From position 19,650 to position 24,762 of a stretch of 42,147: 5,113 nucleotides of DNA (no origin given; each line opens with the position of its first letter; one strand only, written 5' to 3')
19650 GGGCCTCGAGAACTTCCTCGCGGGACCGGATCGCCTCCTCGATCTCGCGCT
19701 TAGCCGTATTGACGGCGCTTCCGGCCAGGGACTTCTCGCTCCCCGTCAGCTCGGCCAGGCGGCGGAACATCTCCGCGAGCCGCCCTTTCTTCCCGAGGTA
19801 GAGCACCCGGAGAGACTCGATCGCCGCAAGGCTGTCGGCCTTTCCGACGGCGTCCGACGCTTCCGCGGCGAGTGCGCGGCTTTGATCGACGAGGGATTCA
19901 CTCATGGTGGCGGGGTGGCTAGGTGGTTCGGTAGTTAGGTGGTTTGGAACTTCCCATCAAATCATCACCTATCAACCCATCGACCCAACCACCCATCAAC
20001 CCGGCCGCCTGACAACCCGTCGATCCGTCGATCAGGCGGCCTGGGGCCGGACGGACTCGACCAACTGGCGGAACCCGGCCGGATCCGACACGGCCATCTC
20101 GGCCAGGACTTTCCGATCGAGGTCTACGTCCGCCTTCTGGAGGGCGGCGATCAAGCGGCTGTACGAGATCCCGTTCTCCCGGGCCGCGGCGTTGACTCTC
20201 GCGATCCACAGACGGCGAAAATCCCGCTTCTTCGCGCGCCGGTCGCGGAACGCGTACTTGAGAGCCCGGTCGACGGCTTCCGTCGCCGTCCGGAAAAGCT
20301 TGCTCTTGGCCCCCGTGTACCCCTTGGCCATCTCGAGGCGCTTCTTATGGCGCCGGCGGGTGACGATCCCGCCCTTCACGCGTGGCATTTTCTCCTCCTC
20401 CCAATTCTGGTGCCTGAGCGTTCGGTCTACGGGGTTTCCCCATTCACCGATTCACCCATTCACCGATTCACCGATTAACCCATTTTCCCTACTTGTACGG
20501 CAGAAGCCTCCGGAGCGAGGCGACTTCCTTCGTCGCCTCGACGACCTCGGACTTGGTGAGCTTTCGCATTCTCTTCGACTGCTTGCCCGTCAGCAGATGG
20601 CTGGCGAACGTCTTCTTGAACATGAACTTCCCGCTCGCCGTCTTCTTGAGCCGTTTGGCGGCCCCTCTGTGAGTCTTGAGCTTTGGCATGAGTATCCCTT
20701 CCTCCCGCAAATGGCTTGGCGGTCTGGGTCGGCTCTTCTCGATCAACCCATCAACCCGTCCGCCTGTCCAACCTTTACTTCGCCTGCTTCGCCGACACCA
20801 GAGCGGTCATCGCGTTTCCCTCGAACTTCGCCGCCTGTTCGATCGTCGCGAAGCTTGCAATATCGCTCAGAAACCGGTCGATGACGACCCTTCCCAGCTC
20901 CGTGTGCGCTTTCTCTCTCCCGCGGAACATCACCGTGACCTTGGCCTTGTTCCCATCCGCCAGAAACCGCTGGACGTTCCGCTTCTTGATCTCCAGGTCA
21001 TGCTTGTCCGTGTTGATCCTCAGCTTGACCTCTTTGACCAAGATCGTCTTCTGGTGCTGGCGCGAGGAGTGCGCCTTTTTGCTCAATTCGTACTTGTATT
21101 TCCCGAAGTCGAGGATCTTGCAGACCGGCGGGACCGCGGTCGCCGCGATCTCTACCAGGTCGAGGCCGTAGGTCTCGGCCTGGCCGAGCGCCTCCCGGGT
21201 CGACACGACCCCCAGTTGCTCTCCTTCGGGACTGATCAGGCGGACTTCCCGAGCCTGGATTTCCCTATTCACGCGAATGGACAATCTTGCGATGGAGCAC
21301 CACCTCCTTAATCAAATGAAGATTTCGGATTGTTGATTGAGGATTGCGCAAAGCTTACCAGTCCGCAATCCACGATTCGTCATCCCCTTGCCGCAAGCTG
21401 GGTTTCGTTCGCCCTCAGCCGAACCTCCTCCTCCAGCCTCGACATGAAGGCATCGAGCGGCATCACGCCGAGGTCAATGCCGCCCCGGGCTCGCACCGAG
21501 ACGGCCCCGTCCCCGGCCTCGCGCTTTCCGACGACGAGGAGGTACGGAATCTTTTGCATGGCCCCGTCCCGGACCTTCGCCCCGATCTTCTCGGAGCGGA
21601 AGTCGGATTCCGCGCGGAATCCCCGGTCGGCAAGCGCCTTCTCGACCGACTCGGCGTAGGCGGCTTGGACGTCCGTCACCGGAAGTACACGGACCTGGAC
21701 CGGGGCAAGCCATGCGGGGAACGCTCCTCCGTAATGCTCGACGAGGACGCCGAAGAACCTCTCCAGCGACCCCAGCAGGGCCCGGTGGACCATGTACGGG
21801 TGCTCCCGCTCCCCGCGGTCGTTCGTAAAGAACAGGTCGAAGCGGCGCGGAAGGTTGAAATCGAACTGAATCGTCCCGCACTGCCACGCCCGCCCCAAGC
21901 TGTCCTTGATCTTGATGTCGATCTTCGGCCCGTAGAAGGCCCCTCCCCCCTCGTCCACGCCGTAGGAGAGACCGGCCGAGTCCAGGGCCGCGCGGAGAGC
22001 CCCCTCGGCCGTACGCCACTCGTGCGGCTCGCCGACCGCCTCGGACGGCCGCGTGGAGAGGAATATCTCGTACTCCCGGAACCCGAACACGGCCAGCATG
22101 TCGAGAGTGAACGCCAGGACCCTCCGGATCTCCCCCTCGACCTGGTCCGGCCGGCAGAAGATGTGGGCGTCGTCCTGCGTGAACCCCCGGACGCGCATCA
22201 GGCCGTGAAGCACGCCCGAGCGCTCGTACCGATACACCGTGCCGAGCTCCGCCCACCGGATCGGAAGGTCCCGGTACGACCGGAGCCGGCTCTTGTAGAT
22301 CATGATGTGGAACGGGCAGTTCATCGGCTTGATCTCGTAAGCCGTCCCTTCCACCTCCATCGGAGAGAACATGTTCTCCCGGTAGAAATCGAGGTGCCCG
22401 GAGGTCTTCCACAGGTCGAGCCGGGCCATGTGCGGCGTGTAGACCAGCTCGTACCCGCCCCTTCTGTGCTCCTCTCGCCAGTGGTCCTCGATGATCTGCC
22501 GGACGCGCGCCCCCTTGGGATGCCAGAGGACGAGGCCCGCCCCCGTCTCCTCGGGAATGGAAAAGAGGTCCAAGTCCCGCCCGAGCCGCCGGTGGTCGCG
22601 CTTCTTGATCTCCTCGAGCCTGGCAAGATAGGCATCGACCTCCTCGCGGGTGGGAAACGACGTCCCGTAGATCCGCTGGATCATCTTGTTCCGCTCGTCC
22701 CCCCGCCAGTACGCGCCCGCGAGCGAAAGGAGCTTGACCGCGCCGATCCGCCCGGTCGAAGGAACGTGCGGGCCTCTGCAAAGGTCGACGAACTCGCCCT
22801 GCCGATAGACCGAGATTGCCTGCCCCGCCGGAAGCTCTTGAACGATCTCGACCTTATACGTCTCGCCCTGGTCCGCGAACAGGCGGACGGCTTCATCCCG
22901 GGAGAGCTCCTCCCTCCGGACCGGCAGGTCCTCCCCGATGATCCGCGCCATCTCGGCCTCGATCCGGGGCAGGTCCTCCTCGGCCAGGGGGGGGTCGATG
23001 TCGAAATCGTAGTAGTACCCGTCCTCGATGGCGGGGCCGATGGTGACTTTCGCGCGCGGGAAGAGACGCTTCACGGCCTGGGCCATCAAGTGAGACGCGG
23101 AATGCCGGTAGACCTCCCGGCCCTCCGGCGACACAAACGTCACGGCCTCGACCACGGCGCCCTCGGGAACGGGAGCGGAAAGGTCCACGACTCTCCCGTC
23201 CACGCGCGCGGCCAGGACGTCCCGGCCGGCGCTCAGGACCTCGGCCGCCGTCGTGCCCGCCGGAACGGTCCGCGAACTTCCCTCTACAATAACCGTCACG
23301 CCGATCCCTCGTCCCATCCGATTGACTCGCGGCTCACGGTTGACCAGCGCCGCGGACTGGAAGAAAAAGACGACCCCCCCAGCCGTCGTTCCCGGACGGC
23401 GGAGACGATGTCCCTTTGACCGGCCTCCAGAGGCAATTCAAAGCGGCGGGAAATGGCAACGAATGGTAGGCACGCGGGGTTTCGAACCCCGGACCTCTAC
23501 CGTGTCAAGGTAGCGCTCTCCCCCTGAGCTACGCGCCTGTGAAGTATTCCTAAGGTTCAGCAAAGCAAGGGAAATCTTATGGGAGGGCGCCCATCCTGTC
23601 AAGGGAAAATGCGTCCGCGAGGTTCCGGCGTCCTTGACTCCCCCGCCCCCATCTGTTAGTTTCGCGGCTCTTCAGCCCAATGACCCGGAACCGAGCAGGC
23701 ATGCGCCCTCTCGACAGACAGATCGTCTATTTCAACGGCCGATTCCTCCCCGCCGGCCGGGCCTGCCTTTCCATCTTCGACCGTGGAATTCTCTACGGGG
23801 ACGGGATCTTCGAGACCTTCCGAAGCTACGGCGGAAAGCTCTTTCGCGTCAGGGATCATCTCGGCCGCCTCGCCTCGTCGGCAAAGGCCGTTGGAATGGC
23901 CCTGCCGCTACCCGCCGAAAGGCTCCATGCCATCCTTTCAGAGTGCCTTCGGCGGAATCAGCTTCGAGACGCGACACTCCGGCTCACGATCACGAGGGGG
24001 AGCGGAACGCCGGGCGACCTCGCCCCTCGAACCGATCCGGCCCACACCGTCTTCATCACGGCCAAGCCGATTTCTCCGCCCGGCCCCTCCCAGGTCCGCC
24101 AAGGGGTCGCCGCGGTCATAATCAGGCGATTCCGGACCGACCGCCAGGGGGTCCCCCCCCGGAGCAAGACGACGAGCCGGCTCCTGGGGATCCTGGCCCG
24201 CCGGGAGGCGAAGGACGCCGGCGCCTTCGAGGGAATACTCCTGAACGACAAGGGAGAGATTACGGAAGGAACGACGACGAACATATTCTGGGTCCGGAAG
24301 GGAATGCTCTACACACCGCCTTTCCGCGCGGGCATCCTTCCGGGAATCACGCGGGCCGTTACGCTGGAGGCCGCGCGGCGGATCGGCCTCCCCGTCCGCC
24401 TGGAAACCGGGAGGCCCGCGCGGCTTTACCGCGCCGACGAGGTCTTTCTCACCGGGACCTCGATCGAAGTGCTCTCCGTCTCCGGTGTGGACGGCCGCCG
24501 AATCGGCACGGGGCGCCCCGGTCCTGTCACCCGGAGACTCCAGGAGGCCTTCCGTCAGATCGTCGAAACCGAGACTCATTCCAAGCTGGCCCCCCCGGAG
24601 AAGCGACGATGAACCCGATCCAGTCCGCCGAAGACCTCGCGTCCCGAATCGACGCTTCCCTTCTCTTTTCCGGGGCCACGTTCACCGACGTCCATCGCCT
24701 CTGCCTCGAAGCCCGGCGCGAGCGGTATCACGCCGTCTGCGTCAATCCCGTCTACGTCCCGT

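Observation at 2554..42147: Family of strictly periodic 7-nt and 8-nt tandem arrays in most intergenic spacers, usually starting at the stop codon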

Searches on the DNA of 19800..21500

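Call 100: search_rna_families(source=window, start=19800, end=21500, threshold=evalue, max_evalue=1)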
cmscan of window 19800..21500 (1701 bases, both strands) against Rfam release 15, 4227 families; matches with E-value up to 1: 3.
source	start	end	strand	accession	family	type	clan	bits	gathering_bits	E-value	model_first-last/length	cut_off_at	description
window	19906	20009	+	RF04049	MIR7127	Gene; miRNA;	-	21.1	100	0.53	1-132/132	no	MIR7127 microRNA precursor family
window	21115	21240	+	RF02832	Scr5676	Gene; sRNA;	-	20.8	56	0.32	1-130/130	no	Streptomyces RNA 5676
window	21106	21217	+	RF02354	BjrC80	Gene; sRNA;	-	19.7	80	0.46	1-162/162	no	Bradyrhizobiaceae sRNA BjrC80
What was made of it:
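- On Known Rfam RNA families (for example the L20 leader): Only chance-level hits with E between 0.3 and 0.5 occur in 19800-21500 (call 100).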

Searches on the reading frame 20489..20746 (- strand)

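Call 13: search_protein_families(library=pfam, proteins=[window:20489-20746:-])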
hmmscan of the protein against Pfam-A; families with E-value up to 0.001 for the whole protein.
window:20489-20746:- (85 aa): 1 family
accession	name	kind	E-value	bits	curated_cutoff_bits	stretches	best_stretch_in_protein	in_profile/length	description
PF01632.24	Ribosomal_L35p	-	1.4e-18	67.5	28.9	1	21-81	1-60/61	Ribosomal protein L35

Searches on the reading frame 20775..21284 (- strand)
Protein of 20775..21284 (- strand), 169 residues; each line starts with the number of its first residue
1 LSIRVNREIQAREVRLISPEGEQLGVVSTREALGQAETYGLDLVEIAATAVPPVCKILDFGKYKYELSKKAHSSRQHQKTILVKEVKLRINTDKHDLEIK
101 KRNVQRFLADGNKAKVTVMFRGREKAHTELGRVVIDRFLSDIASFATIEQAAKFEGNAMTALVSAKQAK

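Call 13: search_protein_families(library=pfam, proteins=[window:20775-21284:-])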
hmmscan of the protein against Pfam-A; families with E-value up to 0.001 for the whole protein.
window:20775-21284:- (169 aa): 2 families
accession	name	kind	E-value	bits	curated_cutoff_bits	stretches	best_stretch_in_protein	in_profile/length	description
PF00707.27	IF3_C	-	1.6e-30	105.3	34.8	1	83-165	3-85/86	Translation initiation factor IF-3, C-terminal domain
PF05198.21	IF3_N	-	3.1e-30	104.6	26.9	1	5-72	1-68/70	Translation initiation factor IF-3, N-terminal domain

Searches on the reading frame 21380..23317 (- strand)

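Call 13: search_protein_families(library=pfam, proteins=[window:21380-23317:-])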
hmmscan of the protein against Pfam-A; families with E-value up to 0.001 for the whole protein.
window:21380-23317:- (645 aa): 3 families
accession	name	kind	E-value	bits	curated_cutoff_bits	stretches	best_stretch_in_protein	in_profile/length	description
PF00587.30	tRNA-synt_2b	-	9e-46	156.6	29.3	1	325-529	9-179/179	tRNA synthetase class II core domain (G, H, P, S and T)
PF07973.19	tRNA_SAD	-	9.4e-19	67.6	24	1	168-217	1-44/44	Threonyl and Alanyl tRNA synthetase second additional domain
PF03129.25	HGTP_anticodon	-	2.2e-17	63.4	21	1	541-630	1-93/94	Anticodon binding domain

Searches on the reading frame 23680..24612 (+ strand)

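Call 15: search_protein_families(library=pfam, proteins=[window:23680-24612:+])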
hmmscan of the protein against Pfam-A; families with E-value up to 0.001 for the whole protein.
window:23680-24612:+ (310 aa): 1 family
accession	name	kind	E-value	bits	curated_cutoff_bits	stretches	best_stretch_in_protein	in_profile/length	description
PF01063.24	Aminotran_4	-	6.6e-62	209.7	28.5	1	42-269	1-222/223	Amino-transferase class IV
